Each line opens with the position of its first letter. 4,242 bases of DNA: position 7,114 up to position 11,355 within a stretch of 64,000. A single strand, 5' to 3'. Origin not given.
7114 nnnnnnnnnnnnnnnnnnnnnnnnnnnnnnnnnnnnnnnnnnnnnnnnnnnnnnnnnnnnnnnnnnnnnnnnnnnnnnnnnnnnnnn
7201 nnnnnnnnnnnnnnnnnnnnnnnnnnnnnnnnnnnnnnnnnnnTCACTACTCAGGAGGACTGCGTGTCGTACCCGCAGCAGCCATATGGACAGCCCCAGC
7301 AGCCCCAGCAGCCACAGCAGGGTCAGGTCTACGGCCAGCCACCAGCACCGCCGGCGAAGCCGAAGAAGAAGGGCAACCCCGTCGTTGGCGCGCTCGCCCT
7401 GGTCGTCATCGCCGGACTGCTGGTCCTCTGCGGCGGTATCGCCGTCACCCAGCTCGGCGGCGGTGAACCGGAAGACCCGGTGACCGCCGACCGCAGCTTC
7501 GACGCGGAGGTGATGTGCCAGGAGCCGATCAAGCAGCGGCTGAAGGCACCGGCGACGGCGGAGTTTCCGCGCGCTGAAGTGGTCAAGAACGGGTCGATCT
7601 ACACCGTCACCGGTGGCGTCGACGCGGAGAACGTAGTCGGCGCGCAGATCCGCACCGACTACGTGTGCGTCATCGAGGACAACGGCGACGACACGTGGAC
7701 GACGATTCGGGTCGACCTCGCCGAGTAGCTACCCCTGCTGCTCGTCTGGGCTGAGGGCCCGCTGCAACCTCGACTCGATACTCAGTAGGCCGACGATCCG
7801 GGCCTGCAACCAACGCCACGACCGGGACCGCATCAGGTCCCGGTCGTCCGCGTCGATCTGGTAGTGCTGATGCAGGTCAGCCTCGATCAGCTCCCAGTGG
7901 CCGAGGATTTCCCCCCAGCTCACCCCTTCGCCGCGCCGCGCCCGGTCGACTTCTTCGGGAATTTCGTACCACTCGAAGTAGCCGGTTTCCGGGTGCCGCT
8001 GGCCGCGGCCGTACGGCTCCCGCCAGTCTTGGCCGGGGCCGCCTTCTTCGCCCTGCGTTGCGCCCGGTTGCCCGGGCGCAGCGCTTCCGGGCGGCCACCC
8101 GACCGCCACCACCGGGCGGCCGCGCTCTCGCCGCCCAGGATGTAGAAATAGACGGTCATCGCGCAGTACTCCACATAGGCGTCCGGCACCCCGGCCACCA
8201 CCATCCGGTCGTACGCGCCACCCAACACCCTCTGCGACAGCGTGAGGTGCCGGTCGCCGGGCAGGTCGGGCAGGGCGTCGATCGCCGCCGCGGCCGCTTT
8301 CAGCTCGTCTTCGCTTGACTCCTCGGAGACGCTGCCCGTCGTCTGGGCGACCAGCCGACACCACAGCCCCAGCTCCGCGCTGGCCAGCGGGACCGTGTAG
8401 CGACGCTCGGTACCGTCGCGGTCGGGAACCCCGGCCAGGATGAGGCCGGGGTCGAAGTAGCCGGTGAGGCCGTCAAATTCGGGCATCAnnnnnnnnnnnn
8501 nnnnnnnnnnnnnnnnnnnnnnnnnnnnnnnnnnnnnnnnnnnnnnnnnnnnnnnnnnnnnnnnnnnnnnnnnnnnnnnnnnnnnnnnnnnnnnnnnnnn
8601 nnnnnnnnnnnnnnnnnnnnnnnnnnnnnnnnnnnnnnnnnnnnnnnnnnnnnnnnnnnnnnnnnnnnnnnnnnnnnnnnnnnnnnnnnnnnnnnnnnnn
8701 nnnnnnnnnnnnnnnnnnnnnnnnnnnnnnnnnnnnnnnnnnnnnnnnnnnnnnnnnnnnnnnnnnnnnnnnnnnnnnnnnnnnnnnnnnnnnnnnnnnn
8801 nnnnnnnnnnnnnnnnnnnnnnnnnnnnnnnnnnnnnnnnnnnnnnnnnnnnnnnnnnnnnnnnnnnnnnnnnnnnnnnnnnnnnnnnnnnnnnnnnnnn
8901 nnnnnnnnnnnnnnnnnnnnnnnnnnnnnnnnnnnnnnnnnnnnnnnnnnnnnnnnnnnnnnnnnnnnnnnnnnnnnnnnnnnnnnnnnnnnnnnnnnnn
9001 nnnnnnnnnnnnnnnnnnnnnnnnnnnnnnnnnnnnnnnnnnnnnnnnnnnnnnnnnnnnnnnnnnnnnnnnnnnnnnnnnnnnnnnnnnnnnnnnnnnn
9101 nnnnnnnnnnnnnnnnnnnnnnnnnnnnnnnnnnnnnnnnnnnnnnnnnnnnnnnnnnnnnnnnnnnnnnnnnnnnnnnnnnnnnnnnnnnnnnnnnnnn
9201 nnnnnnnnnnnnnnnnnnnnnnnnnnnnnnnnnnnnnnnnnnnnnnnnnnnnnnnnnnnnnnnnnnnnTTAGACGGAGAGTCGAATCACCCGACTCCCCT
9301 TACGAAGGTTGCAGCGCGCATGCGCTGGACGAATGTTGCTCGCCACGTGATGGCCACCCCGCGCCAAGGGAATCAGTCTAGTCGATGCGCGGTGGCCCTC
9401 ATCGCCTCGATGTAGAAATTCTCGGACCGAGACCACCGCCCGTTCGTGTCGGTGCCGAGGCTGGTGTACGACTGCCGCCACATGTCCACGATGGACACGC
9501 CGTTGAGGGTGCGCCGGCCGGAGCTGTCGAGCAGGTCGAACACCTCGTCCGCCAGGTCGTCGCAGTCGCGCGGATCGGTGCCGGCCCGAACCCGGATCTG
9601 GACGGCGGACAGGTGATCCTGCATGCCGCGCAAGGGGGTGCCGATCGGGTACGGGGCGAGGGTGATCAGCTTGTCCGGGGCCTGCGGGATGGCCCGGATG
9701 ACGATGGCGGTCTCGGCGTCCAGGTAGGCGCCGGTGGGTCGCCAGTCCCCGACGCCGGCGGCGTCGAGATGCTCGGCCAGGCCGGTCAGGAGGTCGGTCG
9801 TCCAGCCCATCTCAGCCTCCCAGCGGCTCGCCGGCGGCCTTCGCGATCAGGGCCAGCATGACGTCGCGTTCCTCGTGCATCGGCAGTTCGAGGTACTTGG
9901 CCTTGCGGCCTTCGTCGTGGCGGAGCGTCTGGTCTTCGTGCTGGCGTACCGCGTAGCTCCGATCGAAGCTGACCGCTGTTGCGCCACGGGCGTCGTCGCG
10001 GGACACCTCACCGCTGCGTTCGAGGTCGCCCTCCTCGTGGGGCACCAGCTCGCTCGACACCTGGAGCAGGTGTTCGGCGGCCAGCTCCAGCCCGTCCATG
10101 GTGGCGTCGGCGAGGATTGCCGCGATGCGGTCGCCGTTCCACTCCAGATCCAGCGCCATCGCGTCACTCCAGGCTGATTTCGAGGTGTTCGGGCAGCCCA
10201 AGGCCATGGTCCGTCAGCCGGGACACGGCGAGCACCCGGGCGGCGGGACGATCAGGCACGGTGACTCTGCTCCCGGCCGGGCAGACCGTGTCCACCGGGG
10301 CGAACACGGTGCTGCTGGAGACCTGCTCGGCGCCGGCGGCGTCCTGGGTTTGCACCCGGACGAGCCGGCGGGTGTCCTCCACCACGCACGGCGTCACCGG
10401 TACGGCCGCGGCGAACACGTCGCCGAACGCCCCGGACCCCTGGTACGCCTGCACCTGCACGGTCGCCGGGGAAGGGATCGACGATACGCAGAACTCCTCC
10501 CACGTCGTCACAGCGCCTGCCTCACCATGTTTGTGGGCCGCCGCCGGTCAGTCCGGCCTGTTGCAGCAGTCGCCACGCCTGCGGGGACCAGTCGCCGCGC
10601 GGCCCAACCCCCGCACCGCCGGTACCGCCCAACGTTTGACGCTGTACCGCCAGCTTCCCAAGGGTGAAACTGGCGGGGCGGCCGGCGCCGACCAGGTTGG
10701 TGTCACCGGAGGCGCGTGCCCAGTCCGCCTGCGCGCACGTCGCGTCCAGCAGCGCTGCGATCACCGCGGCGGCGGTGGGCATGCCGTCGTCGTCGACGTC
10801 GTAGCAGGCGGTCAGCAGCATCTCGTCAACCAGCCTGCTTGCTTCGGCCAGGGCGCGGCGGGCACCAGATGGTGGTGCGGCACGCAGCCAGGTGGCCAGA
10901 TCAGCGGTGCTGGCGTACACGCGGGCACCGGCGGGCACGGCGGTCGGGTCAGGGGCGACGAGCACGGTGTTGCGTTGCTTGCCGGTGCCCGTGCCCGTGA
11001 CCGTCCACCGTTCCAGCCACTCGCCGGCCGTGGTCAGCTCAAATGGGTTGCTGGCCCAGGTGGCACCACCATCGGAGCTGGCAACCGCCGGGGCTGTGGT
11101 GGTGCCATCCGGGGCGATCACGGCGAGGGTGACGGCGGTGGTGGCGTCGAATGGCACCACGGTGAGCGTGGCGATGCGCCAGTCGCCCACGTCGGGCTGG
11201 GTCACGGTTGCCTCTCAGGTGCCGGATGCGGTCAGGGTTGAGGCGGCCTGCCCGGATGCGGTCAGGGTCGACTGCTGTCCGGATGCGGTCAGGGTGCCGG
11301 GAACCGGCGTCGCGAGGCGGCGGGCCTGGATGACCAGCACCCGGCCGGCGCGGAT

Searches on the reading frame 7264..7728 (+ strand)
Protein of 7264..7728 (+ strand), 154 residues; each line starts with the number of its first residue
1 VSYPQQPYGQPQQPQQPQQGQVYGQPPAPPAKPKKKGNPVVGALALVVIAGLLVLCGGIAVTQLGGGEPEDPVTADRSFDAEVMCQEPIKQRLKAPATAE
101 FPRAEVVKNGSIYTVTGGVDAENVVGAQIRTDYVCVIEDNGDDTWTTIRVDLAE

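Call 97: search_protein_families(library=phrogs, proteins=[window:7264-7728:+], max_evalue=0.001)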
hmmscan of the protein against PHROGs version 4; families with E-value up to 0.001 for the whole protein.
window:7264-7728:+ (154 aa): 4 families
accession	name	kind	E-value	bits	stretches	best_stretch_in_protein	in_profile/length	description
phrog_13160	-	unknown function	1e-27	97.8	1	12-152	2-137/139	-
phrog_26910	-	unknown function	5.2e-06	26.7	1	74-144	237-310/322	-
phrog_2320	-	unknown function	9.3e-06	26.5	1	53-143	21-115/171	-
phrog_9700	-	unknown function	0.00065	19.7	1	82-134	395-451/483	-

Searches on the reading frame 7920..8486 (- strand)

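Call 97: search_protein_families(library=phrogs, proteins=[window:7920-8486:-], max_evalue=0.001)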
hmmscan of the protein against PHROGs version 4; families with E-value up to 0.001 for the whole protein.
window:7920-8486:- (188 aa): 1 family
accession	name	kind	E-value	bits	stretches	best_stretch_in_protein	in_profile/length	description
phrog_3860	-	tail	3.2e-34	119.5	1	4-184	3-172/184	tail assembly chaperone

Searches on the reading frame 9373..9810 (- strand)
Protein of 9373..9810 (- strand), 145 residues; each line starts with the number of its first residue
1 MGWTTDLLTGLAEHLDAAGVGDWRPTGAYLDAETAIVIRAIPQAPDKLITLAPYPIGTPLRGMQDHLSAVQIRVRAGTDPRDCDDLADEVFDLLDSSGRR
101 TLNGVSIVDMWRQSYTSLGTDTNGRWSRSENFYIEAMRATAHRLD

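Call 97: search_protein_families(library=phrogs, proteins=[window:9373-9810:-], max_evalue=0.001)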
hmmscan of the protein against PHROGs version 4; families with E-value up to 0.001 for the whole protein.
window:9373-9810:- (145 aa): 1 family
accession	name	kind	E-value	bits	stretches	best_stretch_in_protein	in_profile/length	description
phrog_2595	-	connector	6.5e-42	143.8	1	2-139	2-141/143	head-tail connector protein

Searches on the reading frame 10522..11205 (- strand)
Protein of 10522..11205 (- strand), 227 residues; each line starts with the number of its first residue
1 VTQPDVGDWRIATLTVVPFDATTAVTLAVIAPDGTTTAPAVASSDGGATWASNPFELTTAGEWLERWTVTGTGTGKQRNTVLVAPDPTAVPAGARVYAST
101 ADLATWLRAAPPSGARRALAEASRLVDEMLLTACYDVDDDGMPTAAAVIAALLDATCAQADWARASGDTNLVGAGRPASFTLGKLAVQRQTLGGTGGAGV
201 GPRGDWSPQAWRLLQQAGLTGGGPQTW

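Call 97: search_protein_families(library=phrogs, proteins=[window:10522-11205:-], max_evalue=0.001)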
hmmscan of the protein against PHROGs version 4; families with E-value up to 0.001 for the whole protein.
window:10522-11205:- (227 aa): 3 families
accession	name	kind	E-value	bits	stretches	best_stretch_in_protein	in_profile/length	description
phrog_17896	-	unknown function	2.3e-56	192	1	4-216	2-212/230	-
phrog_33358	-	unknown function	1.6e-16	61.8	1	12-226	29-227/233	-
phrog_541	-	connector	5.1e-13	50.1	1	96-225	2-127/129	head-tail adaptor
